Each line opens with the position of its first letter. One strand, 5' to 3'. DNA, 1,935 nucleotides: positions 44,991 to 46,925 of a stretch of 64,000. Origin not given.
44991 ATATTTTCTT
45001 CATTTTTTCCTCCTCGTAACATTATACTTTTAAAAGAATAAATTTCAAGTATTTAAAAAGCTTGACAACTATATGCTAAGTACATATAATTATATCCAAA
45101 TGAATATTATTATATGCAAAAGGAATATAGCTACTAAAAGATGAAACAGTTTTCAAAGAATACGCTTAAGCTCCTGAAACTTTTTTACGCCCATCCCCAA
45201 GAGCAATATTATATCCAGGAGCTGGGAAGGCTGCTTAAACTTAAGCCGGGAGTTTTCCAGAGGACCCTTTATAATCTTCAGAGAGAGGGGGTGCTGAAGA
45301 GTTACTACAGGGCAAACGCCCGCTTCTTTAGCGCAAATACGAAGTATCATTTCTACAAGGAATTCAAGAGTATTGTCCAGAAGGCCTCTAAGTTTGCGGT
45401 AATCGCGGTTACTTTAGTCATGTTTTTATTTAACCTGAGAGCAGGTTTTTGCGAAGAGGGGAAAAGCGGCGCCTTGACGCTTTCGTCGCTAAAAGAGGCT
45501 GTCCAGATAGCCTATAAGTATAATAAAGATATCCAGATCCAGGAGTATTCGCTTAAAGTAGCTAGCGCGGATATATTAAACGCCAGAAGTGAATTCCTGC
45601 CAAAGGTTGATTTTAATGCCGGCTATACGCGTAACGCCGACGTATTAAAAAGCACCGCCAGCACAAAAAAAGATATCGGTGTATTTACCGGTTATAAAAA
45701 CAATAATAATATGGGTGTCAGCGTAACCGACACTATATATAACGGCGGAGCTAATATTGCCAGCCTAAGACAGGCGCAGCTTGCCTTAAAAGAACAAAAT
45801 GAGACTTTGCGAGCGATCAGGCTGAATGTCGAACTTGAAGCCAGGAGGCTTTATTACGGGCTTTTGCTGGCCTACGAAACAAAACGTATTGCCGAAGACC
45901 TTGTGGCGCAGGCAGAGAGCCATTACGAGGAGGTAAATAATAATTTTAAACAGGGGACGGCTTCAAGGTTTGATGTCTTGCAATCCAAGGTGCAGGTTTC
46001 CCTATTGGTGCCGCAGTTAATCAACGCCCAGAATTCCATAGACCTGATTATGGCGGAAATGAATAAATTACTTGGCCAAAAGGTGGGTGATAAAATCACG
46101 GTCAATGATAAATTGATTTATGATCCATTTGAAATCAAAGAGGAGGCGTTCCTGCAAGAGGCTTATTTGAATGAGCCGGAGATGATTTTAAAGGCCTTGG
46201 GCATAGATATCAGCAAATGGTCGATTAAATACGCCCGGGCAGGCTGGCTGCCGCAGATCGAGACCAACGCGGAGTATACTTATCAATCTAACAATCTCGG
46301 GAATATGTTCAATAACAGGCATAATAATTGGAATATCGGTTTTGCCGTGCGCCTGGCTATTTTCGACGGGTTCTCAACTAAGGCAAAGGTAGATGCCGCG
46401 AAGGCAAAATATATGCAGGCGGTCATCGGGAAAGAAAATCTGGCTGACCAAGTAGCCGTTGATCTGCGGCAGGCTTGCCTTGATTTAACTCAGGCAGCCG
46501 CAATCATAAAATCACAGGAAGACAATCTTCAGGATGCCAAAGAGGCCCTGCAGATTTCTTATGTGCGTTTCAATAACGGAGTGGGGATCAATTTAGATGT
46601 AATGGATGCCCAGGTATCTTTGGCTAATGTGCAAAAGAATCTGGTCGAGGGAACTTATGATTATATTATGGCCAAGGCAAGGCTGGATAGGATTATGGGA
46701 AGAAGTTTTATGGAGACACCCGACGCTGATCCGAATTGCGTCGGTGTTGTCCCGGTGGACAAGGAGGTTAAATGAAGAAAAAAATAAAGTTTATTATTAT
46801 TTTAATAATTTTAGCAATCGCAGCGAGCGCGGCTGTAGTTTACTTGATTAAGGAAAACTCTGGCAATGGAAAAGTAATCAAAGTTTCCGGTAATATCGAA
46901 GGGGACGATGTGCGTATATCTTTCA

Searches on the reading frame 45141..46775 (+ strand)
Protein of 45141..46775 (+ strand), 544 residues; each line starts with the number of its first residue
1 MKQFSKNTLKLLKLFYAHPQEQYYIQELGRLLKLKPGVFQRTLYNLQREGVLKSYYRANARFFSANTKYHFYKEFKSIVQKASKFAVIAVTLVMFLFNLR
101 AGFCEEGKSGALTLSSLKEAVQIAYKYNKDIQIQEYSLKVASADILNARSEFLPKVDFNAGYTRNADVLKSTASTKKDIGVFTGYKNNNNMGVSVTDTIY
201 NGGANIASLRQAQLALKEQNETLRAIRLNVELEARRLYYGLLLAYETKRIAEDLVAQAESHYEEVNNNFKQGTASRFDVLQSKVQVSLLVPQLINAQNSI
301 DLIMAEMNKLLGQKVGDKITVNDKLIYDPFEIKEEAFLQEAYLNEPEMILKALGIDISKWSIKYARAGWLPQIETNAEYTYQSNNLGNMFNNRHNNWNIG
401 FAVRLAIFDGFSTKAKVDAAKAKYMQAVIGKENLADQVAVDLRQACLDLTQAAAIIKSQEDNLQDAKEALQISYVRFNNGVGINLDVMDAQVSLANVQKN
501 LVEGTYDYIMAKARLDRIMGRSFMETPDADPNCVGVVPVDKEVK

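Call 71: search_protein_families(library=pfam, proteins=[window:45141-46775:+], max_evalue=0.0001)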
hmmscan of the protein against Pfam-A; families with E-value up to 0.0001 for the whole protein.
window:45141-46775:+ (544 aa): 1 family
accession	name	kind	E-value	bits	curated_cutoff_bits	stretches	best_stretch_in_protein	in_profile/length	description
PF02321.23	OEP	-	8.8e-66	221.7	22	2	335-520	2-187/187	Outer membrane efflux protein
